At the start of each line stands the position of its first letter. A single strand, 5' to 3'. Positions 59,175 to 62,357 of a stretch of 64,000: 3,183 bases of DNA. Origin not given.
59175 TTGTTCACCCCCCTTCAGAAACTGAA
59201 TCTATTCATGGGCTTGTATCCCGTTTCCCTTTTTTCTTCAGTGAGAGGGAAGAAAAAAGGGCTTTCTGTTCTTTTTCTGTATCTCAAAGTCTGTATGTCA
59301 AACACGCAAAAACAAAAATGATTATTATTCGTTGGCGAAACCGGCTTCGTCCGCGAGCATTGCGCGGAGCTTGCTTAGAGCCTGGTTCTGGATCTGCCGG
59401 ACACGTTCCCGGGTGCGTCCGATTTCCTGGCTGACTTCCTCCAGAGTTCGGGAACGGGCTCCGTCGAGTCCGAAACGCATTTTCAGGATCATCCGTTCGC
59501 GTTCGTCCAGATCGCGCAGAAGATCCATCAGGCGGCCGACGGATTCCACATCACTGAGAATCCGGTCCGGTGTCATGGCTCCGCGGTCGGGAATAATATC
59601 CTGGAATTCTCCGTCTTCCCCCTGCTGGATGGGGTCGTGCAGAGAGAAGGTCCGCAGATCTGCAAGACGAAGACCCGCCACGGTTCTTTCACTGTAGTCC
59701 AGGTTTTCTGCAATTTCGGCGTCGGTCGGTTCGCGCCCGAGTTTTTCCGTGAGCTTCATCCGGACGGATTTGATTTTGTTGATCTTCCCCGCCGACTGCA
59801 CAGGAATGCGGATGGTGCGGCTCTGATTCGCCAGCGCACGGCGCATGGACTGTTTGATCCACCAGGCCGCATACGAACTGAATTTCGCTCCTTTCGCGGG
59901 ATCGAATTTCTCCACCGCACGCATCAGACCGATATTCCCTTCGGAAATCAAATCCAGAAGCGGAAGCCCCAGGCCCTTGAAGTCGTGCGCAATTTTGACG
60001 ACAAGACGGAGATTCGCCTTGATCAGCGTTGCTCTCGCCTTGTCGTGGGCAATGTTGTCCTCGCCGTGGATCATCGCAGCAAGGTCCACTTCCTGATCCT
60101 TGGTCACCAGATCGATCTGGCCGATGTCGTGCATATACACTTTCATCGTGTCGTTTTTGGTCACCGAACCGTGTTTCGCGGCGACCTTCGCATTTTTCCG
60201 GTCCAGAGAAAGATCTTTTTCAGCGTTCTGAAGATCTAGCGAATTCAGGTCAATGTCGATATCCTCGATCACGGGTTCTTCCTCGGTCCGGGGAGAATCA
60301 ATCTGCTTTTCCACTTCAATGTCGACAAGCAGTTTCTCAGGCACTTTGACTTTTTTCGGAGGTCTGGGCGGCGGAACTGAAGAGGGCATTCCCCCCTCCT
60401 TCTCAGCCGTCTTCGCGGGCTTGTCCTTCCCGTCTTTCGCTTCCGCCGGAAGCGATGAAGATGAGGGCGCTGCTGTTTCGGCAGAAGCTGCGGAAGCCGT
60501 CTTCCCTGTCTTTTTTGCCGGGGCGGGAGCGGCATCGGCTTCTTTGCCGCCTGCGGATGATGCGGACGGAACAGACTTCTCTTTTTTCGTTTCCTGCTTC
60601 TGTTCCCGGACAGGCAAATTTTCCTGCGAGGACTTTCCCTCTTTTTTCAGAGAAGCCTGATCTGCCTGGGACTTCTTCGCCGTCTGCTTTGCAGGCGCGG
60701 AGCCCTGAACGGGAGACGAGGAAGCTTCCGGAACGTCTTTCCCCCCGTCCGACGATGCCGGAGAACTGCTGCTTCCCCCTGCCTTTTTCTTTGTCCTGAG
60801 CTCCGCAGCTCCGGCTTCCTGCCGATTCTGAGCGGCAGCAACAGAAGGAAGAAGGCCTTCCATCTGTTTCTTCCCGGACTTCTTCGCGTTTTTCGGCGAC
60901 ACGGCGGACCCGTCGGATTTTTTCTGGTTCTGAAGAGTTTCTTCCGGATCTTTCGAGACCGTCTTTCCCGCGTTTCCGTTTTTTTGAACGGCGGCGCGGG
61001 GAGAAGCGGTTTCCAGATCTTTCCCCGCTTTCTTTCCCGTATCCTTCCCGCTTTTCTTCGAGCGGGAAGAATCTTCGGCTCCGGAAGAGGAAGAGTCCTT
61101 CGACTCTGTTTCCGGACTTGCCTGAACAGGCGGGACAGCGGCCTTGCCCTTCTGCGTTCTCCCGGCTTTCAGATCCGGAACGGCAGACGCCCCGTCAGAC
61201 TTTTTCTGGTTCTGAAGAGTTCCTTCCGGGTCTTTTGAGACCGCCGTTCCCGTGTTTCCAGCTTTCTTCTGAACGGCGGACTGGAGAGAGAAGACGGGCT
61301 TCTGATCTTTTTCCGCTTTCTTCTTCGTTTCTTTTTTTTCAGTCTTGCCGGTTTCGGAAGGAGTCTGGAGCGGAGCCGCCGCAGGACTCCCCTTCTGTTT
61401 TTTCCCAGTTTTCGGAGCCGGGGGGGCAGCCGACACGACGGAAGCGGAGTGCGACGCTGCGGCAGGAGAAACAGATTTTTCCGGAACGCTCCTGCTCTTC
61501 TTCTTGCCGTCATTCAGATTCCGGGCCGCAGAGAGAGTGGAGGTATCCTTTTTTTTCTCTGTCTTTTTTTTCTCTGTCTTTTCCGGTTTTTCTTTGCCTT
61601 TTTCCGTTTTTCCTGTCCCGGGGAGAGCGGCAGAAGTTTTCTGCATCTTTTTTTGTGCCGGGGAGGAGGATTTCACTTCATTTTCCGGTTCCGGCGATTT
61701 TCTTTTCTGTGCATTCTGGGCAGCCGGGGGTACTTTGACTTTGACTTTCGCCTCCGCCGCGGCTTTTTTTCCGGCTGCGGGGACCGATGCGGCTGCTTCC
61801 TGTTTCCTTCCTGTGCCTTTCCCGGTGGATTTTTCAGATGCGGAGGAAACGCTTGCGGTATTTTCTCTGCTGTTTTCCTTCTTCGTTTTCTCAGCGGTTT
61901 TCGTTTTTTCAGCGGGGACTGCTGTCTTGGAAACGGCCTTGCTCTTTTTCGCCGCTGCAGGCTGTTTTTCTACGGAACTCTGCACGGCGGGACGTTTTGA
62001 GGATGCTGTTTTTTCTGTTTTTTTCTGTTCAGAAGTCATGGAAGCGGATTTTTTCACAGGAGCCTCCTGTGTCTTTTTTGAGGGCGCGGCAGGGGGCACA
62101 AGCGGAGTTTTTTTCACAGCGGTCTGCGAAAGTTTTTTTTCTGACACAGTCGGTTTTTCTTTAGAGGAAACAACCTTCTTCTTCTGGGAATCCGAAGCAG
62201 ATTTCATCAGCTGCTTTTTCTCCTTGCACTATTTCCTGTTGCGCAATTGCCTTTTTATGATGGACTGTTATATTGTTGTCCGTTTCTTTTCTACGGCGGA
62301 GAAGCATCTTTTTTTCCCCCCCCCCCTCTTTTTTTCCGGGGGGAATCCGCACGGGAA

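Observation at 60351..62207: Sigma-70 with a ~620-aa lysine-rich, intrinsically disordered-looking N-terminal tail containing internal repeats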

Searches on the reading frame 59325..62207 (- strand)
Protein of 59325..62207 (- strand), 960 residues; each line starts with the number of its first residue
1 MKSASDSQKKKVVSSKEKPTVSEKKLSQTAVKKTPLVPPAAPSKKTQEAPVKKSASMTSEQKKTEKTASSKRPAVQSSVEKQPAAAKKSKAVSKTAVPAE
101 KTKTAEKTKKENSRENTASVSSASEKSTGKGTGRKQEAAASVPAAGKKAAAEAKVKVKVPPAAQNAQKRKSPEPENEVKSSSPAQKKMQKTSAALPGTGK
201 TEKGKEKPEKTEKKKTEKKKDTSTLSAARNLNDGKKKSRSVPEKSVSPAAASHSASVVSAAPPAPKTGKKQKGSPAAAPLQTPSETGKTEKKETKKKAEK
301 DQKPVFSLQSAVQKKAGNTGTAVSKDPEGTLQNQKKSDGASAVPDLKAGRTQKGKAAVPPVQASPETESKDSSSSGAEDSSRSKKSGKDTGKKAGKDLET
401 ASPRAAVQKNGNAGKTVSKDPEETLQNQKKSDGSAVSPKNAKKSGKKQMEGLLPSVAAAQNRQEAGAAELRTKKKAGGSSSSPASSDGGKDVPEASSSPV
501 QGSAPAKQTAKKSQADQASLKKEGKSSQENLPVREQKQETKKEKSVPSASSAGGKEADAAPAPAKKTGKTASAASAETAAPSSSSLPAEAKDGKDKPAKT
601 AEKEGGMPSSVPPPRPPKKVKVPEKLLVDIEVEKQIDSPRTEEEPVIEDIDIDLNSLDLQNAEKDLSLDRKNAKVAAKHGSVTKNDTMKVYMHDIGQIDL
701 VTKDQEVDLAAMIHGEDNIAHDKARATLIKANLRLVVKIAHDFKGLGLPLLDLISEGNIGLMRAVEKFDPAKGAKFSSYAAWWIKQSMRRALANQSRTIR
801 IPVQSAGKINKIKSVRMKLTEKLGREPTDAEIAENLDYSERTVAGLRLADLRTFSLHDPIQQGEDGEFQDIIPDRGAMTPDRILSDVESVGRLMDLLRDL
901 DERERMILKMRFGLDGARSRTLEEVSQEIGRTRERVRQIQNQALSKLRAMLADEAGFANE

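Call 3: search_protein_families(library=pfam, proteins=[window:59325-62207:-], max_evalue=0.01)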
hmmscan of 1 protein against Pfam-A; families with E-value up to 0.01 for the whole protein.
window:59325-62207:- (960 aa): 4 families
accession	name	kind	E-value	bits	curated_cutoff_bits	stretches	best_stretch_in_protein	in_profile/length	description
PF04542.20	Sigma70_r2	-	3.4e-19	68.8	24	1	728-798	1-71/71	Sigma-70 region 2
PF04539.22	Sigma70_r3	-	7.4e-19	68.1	25.3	1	808-881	2-75/78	Sigma-70 region 3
PF04545.22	Sigma70_r4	-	2.3e-15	56.2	24.1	1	896-949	1-50/50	Sigma-70, region 4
PF00140.25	Sigma70_r1_2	-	3.3e-06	27.4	22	1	686-714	1-29/34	Sigma-70 factor, region 1.2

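Call 4: search_protein_families(library=ncbifam, proteins=[window:59325-62207:-], max_evalue=0.01)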
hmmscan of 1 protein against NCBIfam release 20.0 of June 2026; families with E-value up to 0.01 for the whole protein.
window:59325-62207:- (960 aa): 50 families (the best 25 are shown)
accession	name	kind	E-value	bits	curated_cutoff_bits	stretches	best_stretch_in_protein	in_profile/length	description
TIGR02394.1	rpoS_proteo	equivalog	2.2e-77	260.4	378.7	1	680-954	7-277/285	RNA polymerase sigma factor RpoS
NF006666.0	PRK09210.1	equivalog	5e-76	256.4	572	1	650-949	66-358/370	RNA polymerase sigma factor RpoD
TIGR02997.1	Sig70-cyanoRpoD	subfamily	8.1e-75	251.8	384.5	1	722-948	73-298/298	RNA polymerase sigma factor, RpoD/SigA family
NF004207.0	PRK05657.1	equivalog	1.2e-74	251.6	394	1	649-953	19-319/329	RNA polymerase sigma factor RpoS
TIGR02393.1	RpoD_Cterm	equivalog_domain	4.4e-74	249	354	1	724-950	1-227/238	RNA polymerase sigma factor RpoD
NF004208.0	PRK05658.1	equivalog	7.7e-74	249.8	555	2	720-948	389-617/631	RNA polymerase sigma factor RpoD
NF041931.2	MzaA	equivalog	1.1e-69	236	800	1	722-949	474-703/726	MZA anti-phage system associated sigma-70 family RNA polymerase sigma factor MzaA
NF005920.0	PRK07921.1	subfamily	4.8e-69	232.8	464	1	722-949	89-316/328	RNA polymerase sigma factor SigB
NF004561.0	PRK05901.1-3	equivalog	8.8e-68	229.7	582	1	722-948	296-524/537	RNA polymerase sigma factor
NF004565.0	PRK05901.2-3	equivalog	1.2e-65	222.3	484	1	633-949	163-488/501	RNA polymerase sigma factor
NF005785.0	PRK07598.1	equivalog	4.3e-65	220.2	554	2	722-949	174-400/415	RNA polymerase sigma factor SigC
NF005643.0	PRK07406.1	equivalog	1.6e-62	211.8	500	2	722-948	159-384/397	RNA polymerase sigma factor RpoD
NF004560.0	PRK05901.1-1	equivalog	2.2e-61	208.5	711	1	722-948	277-503/516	RNA polymerase sigma factor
NF004615.0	PRK05949.1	subfamily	2.6e-59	200.8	530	1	722-949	90-316/327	RNA polymerase sigma factor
NF004564.0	PRK05901.2-2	equivalog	8.3e-59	199.5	617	1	646-949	175-481/500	RNA polymerase sigma factor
NF004563.0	PRK05901.2-1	equivalog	3.6e-48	164.5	1020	1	684-949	204-478/489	RNA polymerase sigma factor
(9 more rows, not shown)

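Call 6: find_homologous_proteins(query=window:59325-62207:-, max_evalue=1e-10)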
Query window:59325-62207:- (960 aa): 36 proteins with E <= 1e-10 among 8000 candidates.
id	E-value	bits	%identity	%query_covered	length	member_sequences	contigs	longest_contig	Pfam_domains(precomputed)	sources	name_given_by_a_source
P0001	0.0e+0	1915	99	100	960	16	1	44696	PF04545.23,PF00140.26,PF04542.21,PF04539.23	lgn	-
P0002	0.0e+0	1685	97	58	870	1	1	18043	PF04545.23,PF00140.26,PF04542.21,PF04539.23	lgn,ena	-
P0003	0.0e+0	1671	97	58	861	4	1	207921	PF04545.23,PF00140.26,PF04542.21,PF04539.23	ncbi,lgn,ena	-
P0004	0.0e+0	1670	99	59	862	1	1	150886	PF04545.23,PF00140.26,PF04542.21,PF04539.23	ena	-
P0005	2.1e-143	498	84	29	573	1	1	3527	PF04545.23,PF00140.26,PF04542.21,PF04539.23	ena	-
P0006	6.3e-60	222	45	28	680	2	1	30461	PF04545.23,PF00140.26,PF03979.20,PF04542.21,PF04539.23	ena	-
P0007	2.1e-59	220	45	28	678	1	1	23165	PF04545.23,PF00140.26,PF03979.20,PF04542.21,PF04539.23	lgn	-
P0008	2.2e-59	220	45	28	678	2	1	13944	PF04545.23,PF00140.26,PF03979.20,PF04542.21,PF04539.23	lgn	-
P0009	2.2e-59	220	45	28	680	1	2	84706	PF04545.23,PF00140.26,PF03979.20,PF04542.21,PF04539.23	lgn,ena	-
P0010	2.2e-59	220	45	28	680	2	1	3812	PF04545.23,PF00140.26,PF03979.20,PF04542.21,PF04539.23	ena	-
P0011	2.2e-59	220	45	28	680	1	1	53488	PF04545.23,PF00140.26,PF03979.20,PF04542.21,PF04539.23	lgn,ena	-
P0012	2.2e-59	220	45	28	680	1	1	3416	PF04545.23,PF00140.26,PF03979.20,PF04542.21,PF04539.23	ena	-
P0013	2.2e-59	220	45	28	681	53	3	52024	PF04545.23,PF00140.26,PF03979.20,PF04542.21,PF04539.23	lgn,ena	-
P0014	2.3e-59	220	45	28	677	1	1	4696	PF04545.23,PF00140.26,PF03979.20,PF04542.21,PF04539.23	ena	-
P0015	3.2e-57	213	45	28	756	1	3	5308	PF04545.23,PF00140.26,PF03979.20,PF04542.21,PF04539.23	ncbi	-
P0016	2.5e-56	210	44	28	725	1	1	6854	PF04545.23,PF00140.26,PF03979.20,PF04542.21,PF04539.23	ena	-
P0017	3.2e-56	210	44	28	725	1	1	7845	PF04545.23,PF00140.26,PF03979.20,PF04542.21,PF04539.23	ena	-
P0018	5.4e-56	209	45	28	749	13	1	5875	PF04545.23,PF00140.26,PF03979.20,PF04542.21,PF04539.23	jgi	jgi:RNA polymerase primary sigma factor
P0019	6.4e-56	209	44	28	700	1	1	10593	PF04545.23,PF00140.26,PF04542.21,PF04539.23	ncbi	-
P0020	1.1e-55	208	40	32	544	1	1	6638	PF04545.23,PF00140.26,PF03979.20,PF04542.21,PF04539.23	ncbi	-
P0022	2.5e-55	207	44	28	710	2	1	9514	PF04545.23,PF00140.26,PF03979.20,PF04542.21,PF04539.23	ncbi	-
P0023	2.6e-55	207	44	28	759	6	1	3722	PF04545.23,PF00140.26,PF03979.20,PF04542.21,PF04539.23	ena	-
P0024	3.2e-55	207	42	30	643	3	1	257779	PF04545.23,PF00140.26,PF04542.21,PF04539.23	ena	-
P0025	3.3e-55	206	44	28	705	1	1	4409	PF04545.23,PF00140.26,PF03979.20,PF04542.21,PF04539.23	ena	-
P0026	2.8e-54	203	42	30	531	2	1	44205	PF04545.23,PF00140.26,PF03979.20,PF04542.21,PF04539.23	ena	-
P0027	4.9e-50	189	48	23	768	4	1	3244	PF04545.23,PF00140.26,PF03979.20,PF04542.21,PF04539.23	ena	-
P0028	1.8e-49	187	46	25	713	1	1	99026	PF04546.20,PF04545.23,PF00140.26,PF03979.20,PF04542.21,PF04539.23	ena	-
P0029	1.0e-47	182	40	32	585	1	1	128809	PF04545.23,PF00140.26,PF03979.20,PF04542.21,PF04539.23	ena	-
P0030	1.7e-46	178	44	24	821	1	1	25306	PF04545.23,PF00140.26,PF03979.20,PF04542.21,PF04539.23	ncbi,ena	-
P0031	1.7e-46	178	44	24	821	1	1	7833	PF04545.23,PF00140.26,PF03979.20,PF04542.21,PF04539.23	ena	-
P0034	4.7e-46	176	40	32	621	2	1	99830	PF04545.23,PF00140.26,PF03979.20,PF04542.21,PF04539.23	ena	-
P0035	1.0e-42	165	44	23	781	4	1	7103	PF04546.20,PF04545.23,PF00140.26,PF03979.20,PF04542.21,PF04539.23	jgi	-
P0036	1.2e-42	165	40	24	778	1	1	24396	PF04546.20,PF04545.23,PF00140.26,PF03979.20,PF04542.21,PF04539.23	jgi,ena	jgi:RNA polymerase primary sigma factor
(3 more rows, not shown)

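Call 8: list_cluster_members(proteins=[P0003, P0001, P0005, P0024, P0019])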
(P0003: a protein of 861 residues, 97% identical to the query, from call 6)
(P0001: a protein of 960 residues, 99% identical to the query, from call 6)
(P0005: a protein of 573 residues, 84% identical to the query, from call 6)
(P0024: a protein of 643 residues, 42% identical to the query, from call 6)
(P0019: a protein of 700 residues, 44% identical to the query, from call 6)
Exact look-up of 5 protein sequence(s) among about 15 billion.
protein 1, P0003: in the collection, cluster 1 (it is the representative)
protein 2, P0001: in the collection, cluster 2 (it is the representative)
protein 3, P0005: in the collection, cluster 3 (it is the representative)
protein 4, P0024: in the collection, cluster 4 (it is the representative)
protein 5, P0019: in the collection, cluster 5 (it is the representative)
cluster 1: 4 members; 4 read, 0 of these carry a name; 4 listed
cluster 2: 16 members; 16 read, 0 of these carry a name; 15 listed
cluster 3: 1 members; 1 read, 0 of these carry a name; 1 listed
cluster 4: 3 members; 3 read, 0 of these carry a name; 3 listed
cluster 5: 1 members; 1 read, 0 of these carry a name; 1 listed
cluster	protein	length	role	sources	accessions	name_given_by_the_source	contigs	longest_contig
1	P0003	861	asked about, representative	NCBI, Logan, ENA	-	-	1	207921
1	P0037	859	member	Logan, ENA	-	-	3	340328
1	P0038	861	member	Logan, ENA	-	-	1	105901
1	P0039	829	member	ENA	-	-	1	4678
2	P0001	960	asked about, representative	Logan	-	-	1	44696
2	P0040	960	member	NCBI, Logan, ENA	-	-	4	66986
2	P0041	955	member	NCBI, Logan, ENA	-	-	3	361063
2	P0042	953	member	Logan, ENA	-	-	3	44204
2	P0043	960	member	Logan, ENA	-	-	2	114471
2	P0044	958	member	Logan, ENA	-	-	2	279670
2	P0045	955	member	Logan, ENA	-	-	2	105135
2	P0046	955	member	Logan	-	-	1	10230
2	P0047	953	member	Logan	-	-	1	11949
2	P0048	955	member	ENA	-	-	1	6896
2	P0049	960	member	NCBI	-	-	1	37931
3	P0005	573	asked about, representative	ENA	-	-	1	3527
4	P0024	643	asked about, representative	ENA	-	-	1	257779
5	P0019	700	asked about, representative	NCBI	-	-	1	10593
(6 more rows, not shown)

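Call 13: find_related_loci(query=A1, collection=genome_contigs, flank=6000)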
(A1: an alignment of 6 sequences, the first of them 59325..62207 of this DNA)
Query A1 (960 aa) in genome_contigs; peptide patterns used: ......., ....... (x = any residue, [..] = any of these).
599 stretches matched a pattern (row limit reached: there are more); 570 encode a relative of the query (tblastn E <= 1e-3); the best 80 are kept; 80 distinct loci.
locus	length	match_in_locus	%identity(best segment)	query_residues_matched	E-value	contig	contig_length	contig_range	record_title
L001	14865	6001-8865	98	1-960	0e+0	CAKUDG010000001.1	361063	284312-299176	MAG: uncultured Victivallales bacterium isolate REFINED_METABAT215_TOP10_CONTIGS_1500_ASSEMBLY_K77_MERGED__Nepal_MoBio_F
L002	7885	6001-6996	84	626-960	0e+0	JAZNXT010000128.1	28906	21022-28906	MAG: Victivallales bacterium isolate T1900044778_TS20190244.MAGScoT_cleanbin_000024 SGB_2527_k141_1794858, whole genome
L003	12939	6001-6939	87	647-960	0e+0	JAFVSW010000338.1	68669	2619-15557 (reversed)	MAG: Lentisphaeria bacterium isolate RGIG5364 Sheep_Colon-3__c1003481, whole genome shotgun sequence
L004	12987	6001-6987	85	634-960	0e+0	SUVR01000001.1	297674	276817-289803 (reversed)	MAG: Lentisphaerae bacterium isolate SIG77 NODE_71_length_297674_cov_4.460653, whole genome shotgun sequence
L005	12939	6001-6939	86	647-960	0e+0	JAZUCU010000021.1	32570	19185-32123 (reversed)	MAG: Victivallales bacterium isolate T1900045313_YK20190002.MAGScoT_cleanbin_000029 SGB_6252_k141_3214186, whole genome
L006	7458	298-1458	72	561-960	0e+0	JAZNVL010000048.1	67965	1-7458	MAG: Victivallales bacterium isolate T1900044790_TS20190256.MAGScoT_cleanbin_000011 SGB_2643_k141_277973, whole genome s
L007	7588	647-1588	87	647-960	0e+0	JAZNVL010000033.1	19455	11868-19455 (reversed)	MAG: Victivallales bacterium isolate T1900044790_TS20190256.MAGScoT_cleanbin_000011 SGB_2643_k141_2368132, whole genome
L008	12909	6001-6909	88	660-960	5e-180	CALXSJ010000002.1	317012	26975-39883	MAG: uncultured Victivallales bacterium isolate BRZ_DM__bin34 genome assembly, contig: BRZ_DM__NODE_22_length_317012_cov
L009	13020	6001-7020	78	618-957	7e-180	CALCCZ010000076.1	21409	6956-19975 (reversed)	MAG TPA_asm: uncultured Lentisphaeria bacterium isolate SRR6425769_bin.103_CONCOCT_v1.1_MAG genome assembly, contig: ERZ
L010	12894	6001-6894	89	663-960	2e-178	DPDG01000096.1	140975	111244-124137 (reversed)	MAG TPA_asm: Lentisphaeria bacterium isolate UBA11452 contig_1155, whole genome shotgun sequence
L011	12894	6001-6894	89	663-960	7e-179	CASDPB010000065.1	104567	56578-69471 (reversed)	uncultured Lentisphaeria bacterium isolate SI.A25.metabat-bins.189 genome assembly, contig: SI.A25.metabat-bins.189.fa_k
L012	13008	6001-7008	81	637-960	8e-177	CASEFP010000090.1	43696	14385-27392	uncultured Lentisphaeria bacterium isolate SI.B33.metabat-bins.122 genome assembly, contig: SI.B33.metabat-bins.122.fa_k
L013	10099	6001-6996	83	643-960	7e-176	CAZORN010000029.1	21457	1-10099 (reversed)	MAG TPA_asm: uncultured Victivallales bacterium isolate SRP220891_co2_90 genome assembly, contig: NODE_3834_length_21457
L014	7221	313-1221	87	660-960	2e-174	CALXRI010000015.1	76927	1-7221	MAG: uncultured Victivallales bacterium isolate BRZ_N__bin192 genome assembly, contig: BRZ_N__NODE_851_length_76927_cov_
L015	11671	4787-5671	86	663-960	4e-172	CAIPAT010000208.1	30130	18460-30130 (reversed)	MAG: uncultured Lentisphaeria bacterium isolate LJ_bin-1925 genome assembly, contig: bin-1925:208/465, whole genome shot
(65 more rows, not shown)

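Call 48: predict_structure(alignment_id=A3)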
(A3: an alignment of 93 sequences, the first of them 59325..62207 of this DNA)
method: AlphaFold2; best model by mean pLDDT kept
length: 960 residues; sequences in the alignment: 93
mean_pLDDT: 52.7   pTM: 0.38
mean pLDDT of the five models: 52.7, 48.3, 47.9, 45.4, 45.4
residues with pLDDT >= 90: 108; 70-90: 112; 50-70: 91; < 50: 649
segments of 3 or more residues with pLDDT < 50: 1-4, 10-37, 39-146, 152-206, 209-262, 264-326, 328-334, 341-482, 494-560, 564-580, 582-611, 619-654, 660-662, 854-866, 868-870
pLDDT, mean of each block of 10 residues (from residue 1): 47 43 37 45 43 37 38 41 42 45 39 35 33 38 45 45 37 40 39 39 46 42 35 36 36 36 44 39 37 35 44 42 41 48 46 43 44 44 40 41 39 41 36 40 39 38 43 40 49 47 40 36 34 40 38 40 47 40 45 44 39 50 38 33 36 47 54 58 73 86 87 88 91 93 89 92 91 86 93 70 69 90 90 90 83 52 48 52 59 84 91 88 92 93 89 58
secondary structure, 60 per line:
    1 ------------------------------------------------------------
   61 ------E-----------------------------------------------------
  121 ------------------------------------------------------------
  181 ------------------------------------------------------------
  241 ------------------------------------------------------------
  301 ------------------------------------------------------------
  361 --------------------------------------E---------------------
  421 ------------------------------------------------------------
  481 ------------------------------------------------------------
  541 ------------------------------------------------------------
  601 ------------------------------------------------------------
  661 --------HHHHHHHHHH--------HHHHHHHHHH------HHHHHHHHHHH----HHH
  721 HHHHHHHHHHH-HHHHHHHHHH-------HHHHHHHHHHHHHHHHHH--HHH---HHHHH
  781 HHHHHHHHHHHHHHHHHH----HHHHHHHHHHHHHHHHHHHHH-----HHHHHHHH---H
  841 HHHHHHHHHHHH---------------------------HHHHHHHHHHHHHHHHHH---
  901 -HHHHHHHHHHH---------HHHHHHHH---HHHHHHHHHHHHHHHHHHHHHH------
elements in order (helices of 4 or more, strands of 3 or more residues): H669-678 H687-696 H703-713 H718-731 H733-742 H750-767 H776-798 H803-823 H829-836 H840-852 H880-897 H902-912 H922-929 H933-954
